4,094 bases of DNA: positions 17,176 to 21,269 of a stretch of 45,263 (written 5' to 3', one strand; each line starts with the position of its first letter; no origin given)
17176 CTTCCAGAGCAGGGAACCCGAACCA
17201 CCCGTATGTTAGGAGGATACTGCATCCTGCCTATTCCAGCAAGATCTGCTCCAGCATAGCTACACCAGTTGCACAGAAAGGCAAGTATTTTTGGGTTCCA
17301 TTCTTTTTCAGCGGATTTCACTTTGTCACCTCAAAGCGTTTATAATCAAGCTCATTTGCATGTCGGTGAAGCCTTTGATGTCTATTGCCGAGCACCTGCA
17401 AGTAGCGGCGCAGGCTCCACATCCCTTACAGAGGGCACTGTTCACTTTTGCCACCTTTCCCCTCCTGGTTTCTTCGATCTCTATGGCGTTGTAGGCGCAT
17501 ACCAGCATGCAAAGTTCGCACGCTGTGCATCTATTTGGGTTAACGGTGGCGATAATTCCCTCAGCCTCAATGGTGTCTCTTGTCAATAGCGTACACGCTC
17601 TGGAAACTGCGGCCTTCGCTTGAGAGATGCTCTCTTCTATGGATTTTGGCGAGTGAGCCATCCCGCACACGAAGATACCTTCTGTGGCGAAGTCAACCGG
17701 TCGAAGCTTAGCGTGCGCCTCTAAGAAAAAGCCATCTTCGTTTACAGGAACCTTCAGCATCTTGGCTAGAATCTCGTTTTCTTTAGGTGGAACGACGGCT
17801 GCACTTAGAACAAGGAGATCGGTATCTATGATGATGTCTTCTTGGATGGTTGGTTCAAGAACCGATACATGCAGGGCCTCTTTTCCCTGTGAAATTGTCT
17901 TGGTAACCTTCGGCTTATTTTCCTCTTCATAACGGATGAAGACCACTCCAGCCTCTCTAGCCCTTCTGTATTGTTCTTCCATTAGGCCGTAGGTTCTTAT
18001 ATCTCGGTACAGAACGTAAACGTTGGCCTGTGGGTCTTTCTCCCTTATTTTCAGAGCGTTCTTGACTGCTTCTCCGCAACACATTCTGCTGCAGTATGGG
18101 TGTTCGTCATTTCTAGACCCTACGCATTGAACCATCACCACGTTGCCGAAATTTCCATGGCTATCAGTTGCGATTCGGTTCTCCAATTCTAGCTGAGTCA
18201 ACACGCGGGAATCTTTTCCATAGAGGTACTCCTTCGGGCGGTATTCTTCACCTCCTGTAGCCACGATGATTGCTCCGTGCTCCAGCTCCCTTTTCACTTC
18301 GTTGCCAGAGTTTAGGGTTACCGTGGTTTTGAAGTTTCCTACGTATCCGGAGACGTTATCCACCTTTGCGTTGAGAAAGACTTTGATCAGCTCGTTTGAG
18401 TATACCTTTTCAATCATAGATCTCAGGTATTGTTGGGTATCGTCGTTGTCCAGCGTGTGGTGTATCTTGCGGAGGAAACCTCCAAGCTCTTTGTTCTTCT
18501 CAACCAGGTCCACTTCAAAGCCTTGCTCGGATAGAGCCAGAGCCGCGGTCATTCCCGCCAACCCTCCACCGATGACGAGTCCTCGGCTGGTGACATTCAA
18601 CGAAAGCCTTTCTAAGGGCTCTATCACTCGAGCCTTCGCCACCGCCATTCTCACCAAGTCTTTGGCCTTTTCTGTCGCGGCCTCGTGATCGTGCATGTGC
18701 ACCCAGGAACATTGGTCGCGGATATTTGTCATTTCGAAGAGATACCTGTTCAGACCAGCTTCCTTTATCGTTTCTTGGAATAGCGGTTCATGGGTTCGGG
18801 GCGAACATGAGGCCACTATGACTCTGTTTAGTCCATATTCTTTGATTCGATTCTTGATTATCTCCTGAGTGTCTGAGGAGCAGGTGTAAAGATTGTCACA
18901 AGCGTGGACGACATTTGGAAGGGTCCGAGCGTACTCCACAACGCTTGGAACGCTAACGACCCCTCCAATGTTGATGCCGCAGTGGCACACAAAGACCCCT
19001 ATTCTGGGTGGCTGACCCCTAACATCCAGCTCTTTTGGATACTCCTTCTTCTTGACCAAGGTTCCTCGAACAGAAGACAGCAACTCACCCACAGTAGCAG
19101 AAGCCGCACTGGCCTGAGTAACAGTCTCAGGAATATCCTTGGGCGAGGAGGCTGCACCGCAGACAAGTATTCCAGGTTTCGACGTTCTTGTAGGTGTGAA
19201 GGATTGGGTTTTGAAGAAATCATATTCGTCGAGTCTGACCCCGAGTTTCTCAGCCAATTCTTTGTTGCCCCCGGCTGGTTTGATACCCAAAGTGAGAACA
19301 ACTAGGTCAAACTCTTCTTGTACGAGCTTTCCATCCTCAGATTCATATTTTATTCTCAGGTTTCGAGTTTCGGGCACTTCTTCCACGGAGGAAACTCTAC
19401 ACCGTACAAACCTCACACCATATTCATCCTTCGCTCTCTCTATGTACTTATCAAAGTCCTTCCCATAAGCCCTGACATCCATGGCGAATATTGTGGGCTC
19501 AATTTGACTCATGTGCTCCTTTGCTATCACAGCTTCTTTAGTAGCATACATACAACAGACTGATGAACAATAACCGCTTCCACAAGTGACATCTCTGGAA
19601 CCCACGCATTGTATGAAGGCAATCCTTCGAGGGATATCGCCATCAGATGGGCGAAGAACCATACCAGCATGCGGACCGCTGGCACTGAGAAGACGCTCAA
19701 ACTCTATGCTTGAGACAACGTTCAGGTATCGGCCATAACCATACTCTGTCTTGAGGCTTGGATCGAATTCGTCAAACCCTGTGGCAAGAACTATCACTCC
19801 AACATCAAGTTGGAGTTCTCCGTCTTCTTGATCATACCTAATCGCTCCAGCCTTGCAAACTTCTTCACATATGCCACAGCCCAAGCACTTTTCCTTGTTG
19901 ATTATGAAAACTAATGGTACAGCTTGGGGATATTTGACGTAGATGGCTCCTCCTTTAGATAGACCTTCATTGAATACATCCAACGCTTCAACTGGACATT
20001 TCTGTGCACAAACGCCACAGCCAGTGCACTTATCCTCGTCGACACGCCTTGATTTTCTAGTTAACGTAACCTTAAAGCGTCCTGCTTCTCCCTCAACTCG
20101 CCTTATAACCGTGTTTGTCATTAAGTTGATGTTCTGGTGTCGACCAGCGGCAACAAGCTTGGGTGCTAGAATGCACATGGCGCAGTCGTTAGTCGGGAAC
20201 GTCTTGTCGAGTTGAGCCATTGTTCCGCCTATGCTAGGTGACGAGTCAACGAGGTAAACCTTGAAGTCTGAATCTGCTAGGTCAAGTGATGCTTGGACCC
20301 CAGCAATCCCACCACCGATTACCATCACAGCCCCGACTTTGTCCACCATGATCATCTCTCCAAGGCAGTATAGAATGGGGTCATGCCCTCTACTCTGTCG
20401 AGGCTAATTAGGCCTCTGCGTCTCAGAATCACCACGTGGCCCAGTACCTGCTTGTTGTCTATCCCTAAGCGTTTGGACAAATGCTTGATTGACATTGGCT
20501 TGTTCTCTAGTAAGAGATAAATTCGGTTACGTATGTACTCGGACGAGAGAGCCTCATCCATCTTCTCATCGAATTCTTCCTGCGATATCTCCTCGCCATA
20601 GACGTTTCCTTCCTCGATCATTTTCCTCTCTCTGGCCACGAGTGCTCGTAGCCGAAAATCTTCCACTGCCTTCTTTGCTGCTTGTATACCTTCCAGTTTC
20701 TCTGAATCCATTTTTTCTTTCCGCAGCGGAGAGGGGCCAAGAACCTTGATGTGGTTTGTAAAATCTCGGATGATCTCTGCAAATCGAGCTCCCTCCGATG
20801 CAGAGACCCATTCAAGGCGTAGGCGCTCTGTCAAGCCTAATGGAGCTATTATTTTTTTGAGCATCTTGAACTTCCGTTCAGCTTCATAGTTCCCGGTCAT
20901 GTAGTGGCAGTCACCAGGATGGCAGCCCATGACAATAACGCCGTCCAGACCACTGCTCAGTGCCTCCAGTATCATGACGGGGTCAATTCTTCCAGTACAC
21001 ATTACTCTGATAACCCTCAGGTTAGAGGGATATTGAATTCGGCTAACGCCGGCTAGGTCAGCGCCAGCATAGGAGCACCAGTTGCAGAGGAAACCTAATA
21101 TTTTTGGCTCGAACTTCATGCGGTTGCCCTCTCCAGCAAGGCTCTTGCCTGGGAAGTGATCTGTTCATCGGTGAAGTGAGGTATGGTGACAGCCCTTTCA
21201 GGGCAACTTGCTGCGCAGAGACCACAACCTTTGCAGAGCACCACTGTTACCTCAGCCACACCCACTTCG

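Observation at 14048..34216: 20-kb Hdr/Flx-type supercluster with three tandem [double-HdrA + MvhD] units, three different input modules and only one HdrBC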

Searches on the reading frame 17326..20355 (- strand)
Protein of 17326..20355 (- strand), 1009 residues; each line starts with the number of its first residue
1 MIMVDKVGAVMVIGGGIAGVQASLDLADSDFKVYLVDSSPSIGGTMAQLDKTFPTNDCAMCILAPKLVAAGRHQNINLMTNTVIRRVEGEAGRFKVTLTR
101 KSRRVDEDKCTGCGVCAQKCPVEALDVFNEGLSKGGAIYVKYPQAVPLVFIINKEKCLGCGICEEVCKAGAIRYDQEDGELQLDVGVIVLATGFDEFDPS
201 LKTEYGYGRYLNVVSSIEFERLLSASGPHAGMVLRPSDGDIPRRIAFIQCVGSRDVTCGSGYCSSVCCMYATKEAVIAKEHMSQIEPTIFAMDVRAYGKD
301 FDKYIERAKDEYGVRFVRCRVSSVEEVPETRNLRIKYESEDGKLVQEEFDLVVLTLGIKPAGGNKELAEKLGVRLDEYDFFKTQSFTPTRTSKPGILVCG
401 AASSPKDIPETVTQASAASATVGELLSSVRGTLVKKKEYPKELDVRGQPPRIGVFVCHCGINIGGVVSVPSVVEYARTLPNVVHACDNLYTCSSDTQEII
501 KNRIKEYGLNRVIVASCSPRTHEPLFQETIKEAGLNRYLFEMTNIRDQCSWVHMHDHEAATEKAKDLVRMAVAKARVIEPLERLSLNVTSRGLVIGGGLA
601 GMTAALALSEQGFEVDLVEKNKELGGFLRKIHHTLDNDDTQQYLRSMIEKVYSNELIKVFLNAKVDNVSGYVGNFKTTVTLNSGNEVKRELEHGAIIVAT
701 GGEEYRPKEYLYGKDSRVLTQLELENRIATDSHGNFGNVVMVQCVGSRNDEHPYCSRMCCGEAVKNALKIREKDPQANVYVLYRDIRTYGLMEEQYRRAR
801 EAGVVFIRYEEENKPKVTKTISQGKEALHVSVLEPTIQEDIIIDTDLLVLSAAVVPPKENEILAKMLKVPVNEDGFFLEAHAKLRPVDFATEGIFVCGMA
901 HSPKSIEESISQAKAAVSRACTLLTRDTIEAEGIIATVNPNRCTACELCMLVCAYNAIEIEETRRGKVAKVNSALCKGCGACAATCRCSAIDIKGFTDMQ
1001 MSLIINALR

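Call 5: search_protein_families(library=pfam, proteins=[window:17326-20355:-], max_evalue=0.001)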
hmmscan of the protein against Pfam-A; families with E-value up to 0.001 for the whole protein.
window:17326-20355:- (1009 aa): 24 families
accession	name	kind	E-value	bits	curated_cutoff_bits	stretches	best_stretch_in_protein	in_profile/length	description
PF07992.20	Pyr_redox_2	-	4.7e-33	115.3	26.1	3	176-417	91-289/291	Pyridine nucleotide-disulphide oxidoreductase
PF00037.32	Fer4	-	1.2e-19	69.7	21.1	2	105-125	3-23/24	4Fe-4S binding domain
PF13450.12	NAD_binding_8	-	1e-15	58.1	21.9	2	594-633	1-40/68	NAD(P)-binding Rossmann-like domain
PF12831.13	FAD_oxidored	-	3.7e-15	56.6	27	2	593-628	3-38/416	FAD dependent oxidoreductase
PF12837.12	Fer4_6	-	3.7e-13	49.2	25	3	150-172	2-24/24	4Fe-4S binding domain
PF12838.12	Fer4_7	-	6.8e-13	49.3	27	3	109-171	1-52/52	4Fe-4S dicluster domain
PF00890.30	FAD_binding_2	-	9.6e-12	45.2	20.4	1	593-626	3-36/414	FAD binding domain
PF01266.30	DAO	-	8.9e-11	42.3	27.9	1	593-625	3-35/353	FAD dependent oxidoreductase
PF12797.12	Fer4_2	-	2.7e-10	39.9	24.5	2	150-169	3-22/22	4Fe-4S binding domain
PF13237.11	Fer4_10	-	7e-10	39.1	25.5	2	105-167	4-52/53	4Fe-4S dicluster domain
PF03486.20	HI0933_like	-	8e-10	39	50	1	593-625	4-36/244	HI0933-like protein Rossmann domain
PF01134.28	GIDA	-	8.7e-10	38.6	22.1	1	594-622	4-32/391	Glucose inhibited division protein A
PF14697.11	Fer4_21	-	1.9e-09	38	35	1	936-990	1-56/59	4Fe-4S dicluster domain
PF13738.12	Pyr_redox_3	-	1.6e-08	34.6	30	1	591-702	166-267/305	Pyridine nucleotide-disulphide oxidoreductase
PF13454.12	NAD_binding_9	-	1.9e-07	31.6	21.8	0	301-358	103-154/155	FAD-NAD(P)-binding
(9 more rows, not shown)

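Call 9: search_protein_families(library=ncbifam, proteins=[window:17326-20355:-], max_evalue=0.00001)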
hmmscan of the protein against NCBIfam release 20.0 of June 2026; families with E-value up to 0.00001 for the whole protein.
window:17326-20355:- (1009 aa): 107 families (the best 25 are shown)
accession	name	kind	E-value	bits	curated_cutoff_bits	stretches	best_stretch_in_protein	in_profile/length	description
NF040770.1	hetero_SS_HdrA2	exception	0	1014.7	1100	3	9-428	141-562/777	CoB-CoM heterodisulfide reductase HdrA2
NF041778.1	hetero_SS_HdrA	equivalog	6.2e-232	771.7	1400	3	4-433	139-577/771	ferredoxin:CoB-CoM heterodisulfide reductase subunit HdrA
NF041891.1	hdrA_Methbact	equivalog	5.1e-217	722.7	1300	3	8-427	134-557/762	ferredoxin:CoB-CoM heterodisulfide reductase subunit HdrA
NF009410.0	PRK12771.1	subfamily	2e-20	72.9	516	1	591-918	140-439/566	NAD(P)-binding protein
TIGR02179.1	PorD_KorD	subfamily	4.3e-18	65.2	60.05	2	938-993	22-74/78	2-oxoacid:acceptor oxidoreductase, delta subunit, pyruvate/2-ketoisovalerate family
TIGR03467.1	HpnE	equivalog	1.1e-16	61.2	283.05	1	594-633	3-42/430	hydroxysqualene dehydroxylase HpnE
NF042909.1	FMH_DH_FwdF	exception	6.3e-16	58.4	375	2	102-176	172-246/336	tungsten-dependent formylmethanofuran dehydrogenase subunit FwdF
NF005560.0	PRK07233.1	equivalog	6.3e-16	58.2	252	1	593-633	4-44/435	hypothetical protein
NF038196.1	ferrodoxin_EFR1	subfamily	2.1e-14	54.2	75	0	97-129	174-205/242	EFR1 family ferrodoxin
NF007202.0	PRK09623.1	equivalog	2.6e-14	53.4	166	1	908-993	18-100/105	3-methyl-2-oxobutanoate dehydrogenase subunit delta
TIGR01971.1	NuoI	subfamily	2.7e-14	52.8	113.05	1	93-175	28-101/121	NADH-quinone oxidoreductase, chain I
NF040684.1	PorD_Arch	equivalog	3.6e-14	52.6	120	1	939-993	30-81/85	pyruvate synthase subunit PorD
TIGR01372.1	soxA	subfamily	2.8e-13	48.6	1164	1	585-657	164-236/996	sarcosine oxidase subunit alpha family protein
NF045637.1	carotdesatCrtDProt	equivalog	9e-13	47.6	580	1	593-638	2-50/485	1-hydroxycarotenoid 3,4-desaturase CrtD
NF004536.0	PRK05888.1-1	equivalog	1.5e-12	47.2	212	1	93-174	45-116/180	NADH-quinone oxidoreductase subunit NuoI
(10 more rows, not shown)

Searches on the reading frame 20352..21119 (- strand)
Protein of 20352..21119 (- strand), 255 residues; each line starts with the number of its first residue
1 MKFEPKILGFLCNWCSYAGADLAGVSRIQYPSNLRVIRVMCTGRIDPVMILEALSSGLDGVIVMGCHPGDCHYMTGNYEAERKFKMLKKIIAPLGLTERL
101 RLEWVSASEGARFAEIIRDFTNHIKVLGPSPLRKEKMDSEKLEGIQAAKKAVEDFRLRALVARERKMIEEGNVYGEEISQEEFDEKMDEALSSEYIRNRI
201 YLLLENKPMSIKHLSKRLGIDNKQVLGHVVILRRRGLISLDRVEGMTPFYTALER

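Call 5: search_protein_families(library=pfam, proteins=[window:20352-21119:-], max_evalue=0.001)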
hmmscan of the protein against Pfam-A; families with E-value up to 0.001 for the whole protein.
window:20352-21119:- (255 aa): 3 families
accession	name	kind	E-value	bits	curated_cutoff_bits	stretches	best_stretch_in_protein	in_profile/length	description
PF02662.21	FlpD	-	7.4e-53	178.2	22.3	1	7-128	1-123/123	Methyl-viologen-reducing hydrogenase, delta subunit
PF21476.4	PF0610-like_N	-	1.1e-06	29.2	33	1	196-232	2-38/50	PF0610-like, N-terminal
PF25212.1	HVO_A0114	-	0.00028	21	27.6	1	201-243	29-71/84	HVO_A0114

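Call 9: search_protein_families(library=ncbifam, proteins=[window:20352-21119:-], max_evalue=0.00001)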
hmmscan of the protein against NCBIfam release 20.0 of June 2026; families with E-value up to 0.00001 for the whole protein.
window:20352-21119:- (255 aa): 4 families
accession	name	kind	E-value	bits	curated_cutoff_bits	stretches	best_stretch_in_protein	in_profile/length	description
NF040770.1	hetero_SS_HdrA2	exception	8.9e-52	176.2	1100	1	4-129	647-773/777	CoB-CoM heterodisulfide reductase HdrA2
NF045873.1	F420_non_VhuD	exception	8.5e-36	123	215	1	4-133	1-131/132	F420-non-reducing hydrogenase iron-sulfur subunit VhuD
NF041891.1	hdrA_Methbact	equivalog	3.7e-12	45.3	1300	1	4-126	643-760/762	ferredoxin:CoB-CoM heterodisulfide reductase subunit HdrA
NF053602.1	Phr_regulator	exception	1.8e-06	27.7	320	1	196-244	13-60/191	heat shock transcription regulator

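Call 48: predict_structure(alignment_id=A1)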
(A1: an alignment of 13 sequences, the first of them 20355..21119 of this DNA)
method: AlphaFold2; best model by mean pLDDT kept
length: 255 residues; sequences in the alignment: 13
mean_pLDDT: 79.2   pTM: 0.77
mean pLDDT of the five models: 79.2, 78.1, 77.4, 76.4, 67.3
residues with pLDDT >= 90: 104; 70-90: 92; 50-70: 27; < 50: 32
segments of 3 or more residues with pLDDT < 50: 1-29
pLDDT, mean of each block of 10 residues (from residue 1): 28 36 38 64 73 85 66 64 90 93 76 82 89 88 94 87 84 85 91 95 94 95 96 94 93 83
secondary structure, 60 per line:
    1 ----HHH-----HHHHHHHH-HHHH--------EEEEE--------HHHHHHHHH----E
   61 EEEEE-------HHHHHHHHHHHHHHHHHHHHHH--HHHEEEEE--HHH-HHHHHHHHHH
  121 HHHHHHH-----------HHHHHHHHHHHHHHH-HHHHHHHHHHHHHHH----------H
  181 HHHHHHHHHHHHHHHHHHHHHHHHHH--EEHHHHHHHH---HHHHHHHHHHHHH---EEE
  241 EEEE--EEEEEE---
elements in order: H13-20 H22-25 E34-38 H47-55 E60-65 H73-94 E100-104 H111-127 H139-153 H155-169 H180-206 H211-218 H222-234 E238-244 E247-252

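Call 54: fold_search(model_id=the predicted structure, library=pdb)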
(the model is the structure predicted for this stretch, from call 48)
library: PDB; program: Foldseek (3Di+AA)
matches with E <= 10: 1196; with E <= 0.001: 4
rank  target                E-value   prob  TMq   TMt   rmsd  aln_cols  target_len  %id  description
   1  5odh_D                1.3e-08  1.00  0.40  0.70   3.8       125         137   55  Heterodisulfide reductase / [NiFe]-hydrogenase complex from Methanothermococcus thermolithotrophicus soaked with heter (released 2017-08-30)
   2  5odc_D                2.1e-08  1.00  0.41  0.70   3.8       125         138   55  Heterodisulfide reductase / [NiFe]-hydrogenase complex from Methanothermococcus thermolithotrophicus at 2.3 A resoluti (released 2017-08-30)
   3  8rvu_F                1.6e-07  1.00  0.39  0.71   3.7       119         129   54  CryoEM structure of the Elp-Hdr complex of Methanothermobacter marburgensis state 2 (composite structure) (released 2025-05-14)
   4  7bkb_F                2.0e-07  1.00  0.40  0.69   3.8       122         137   57  Formate dehydrogenase - heterodisulfide reductase - formylmethanofuran dehydrogenase complex from Methanospirillum hun (released 2021-09-29)
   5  3jth_B                4.2e-03  1.00  0.23  0.61   7.4        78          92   27  Crystal structure of a transcriptional regulator HlyU from Vibrio vulnificus CMCP6 (released 2010-03-16)
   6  3jth_A                5.5e-03  1.00  0.23  0.59   6.7        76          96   28  Crystal structure of a transcriptional regulator HlyU from Vibrio vulnificus CMCP6 (released 2010-03-16)
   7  4ooi_B                5.5e-03  1.00  0.22  0.57   7.3        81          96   27  Reduced HlyU from Vibrio cholerae N16961 (released 2014-12-31)
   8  4k2e_A                5.8e-03  1.00  0.23  0.60   6.9        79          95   29  HlyU from Vibrio cholerae N16961 (released 2014-04-30)
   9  4omz_C                5.8e-03  1.00  0.22  0.51   6.9        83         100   24  Crystal Structure of NolR from Sinorhizobium fredii (released 2014-04-16)
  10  4k2e_B                7.2e-03  1.00  0.22  0.58   1.2        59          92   34  HlyU from Vibrio cholerae N16961 (released 2014-04-30)
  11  4ooi_C                8.0e-03  1.00  0.23  0.59   7.3        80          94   29  Reduced HlyU from Vibrio cholerae N16961 (released 2014-12-31)
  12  4omz_A                8.9e-03  1.00  0.22  0.52   6.9        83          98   24  Crystal Structure of NolR from Sinorhizobium fredii (released 2014-04-16)
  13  4omy_A                1.2e-02  1.00  0.23  0.56   6.5        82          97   24  Crystal Structure of SeMet NolR from Sinorhizobium fredii in complex with oligo AT DNA (released 2014-04-16)
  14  6cdb_A                1.4e-02  1.00  0.22  0.57   7.3        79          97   25  Crystal Structure of V66L CzrA in the Zn(II)bound state (released 2018-07-11)
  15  4omz_B                1.6e-02  1.00  0.23  0.56   6.7        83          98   24  Crystal Structure of NolR from Sinorhizobium fredii (released 2014-04-16)
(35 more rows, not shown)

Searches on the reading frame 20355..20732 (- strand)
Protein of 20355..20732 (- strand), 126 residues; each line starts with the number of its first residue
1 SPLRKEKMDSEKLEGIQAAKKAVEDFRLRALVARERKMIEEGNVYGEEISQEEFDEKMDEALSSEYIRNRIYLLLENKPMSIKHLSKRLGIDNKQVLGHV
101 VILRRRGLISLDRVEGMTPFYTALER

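Call 41: find_homologous_proteins(query=window:20355-20732:-, max_evalue=0.001)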
Query window:20355-20732:- (126 aa): 15 proteins with E <= 0.001 among 28 candidates.
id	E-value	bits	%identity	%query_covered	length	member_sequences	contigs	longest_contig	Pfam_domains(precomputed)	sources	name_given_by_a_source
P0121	2.5e-54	200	78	100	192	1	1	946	PF21476.5,PF02662.22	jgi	jgi:NADH-quinone oxidoreductase subunit E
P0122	6.8e-47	176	70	100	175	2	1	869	PF12840.14,PF21476.5,PF02662.22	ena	-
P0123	1.0e-42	163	66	99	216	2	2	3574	PF02662.22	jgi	jgi:coenzyme F420-reducing hydrogenase delta subunit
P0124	1.6e-41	159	60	99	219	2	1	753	PF21476.5,PF02662.22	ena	-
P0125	1.9e-39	152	60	99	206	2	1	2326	PF12840.14,PF02662.22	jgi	jgi:DNA-binding transcriptional ArsR family regulator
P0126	1.3e-38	150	61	99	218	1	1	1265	PF12840.14,PF21476.5,PF02662.22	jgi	jgi:coenzyme F420-reducing hydrogenase delta subunit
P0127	1.4e-37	147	80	71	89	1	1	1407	PF21476.5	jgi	-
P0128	2.0e-35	140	53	99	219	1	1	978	PF02662.22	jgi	jgi:coenzyme F420-reducing hydrogenase delta subunit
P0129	1.1e-26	111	54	75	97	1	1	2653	PF12840.14,PF21476.5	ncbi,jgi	ncbi:MAG: hypothetical protein ACXABY_37150 [Candidatus Thorarchaeota archaeon]|jgi:predicted transc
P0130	1.7e-26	111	48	98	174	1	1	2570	PF02662.22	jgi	jgi:hypothetical protein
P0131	4.7e-25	106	46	90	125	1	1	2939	-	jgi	jgi:diphthamide synthase (EF-2-diphthine--ammonia ligase)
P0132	4.2e-24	103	45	98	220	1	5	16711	PF02662.22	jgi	jgi:coenzyme F420-reducing hydrogenase delta subunit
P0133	2.8e-17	81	42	93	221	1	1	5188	PF02662.22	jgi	jgi:coenzyme F420-reducing hydrogenase delta subunit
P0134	1.7e-15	75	33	98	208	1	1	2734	PF02662.22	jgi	jgi:hypothetical protein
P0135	1.4e-13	69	78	40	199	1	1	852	PF02662.22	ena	-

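Call 75: search_protein_representatives(protein=window:20355-20732:-)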
Query: 126 residues. Proteins with E-value up to 0.001 (for the whole library): 195; up to 1e-10: 91; up to 1e-30: 1. The best 150 are listed.
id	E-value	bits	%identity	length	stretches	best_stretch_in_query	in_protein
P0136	7.5e-31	123.2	60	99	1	31-125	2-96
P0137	3.9e-29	117.6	51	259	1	1-125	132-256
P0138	2.7e-28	114.9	51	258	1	1-125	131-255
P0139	8.9e-28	113.3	49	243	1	9-125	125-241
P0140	5.0e-27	110.8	48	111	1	19-123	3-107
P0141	7.2e-27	110.3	42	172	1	1-123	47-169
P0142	1.8e-26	109.0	48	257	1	1-125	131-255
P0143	7.5e-25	103.8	50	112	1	17-125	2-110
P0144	8.0e-25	103.7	46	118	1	14-125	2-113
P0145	1.9e-24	102.5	49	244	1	12-122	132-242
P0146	9.3e-24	100.3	40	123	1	14-122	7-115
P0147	1.5e-23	99.6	40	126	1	4-124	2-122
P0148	2.0e-23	99.2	47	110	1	19-122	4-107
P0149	3.4e-23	98.5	38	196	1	2-125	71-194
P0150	5.1e-23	97.9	43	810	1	7-124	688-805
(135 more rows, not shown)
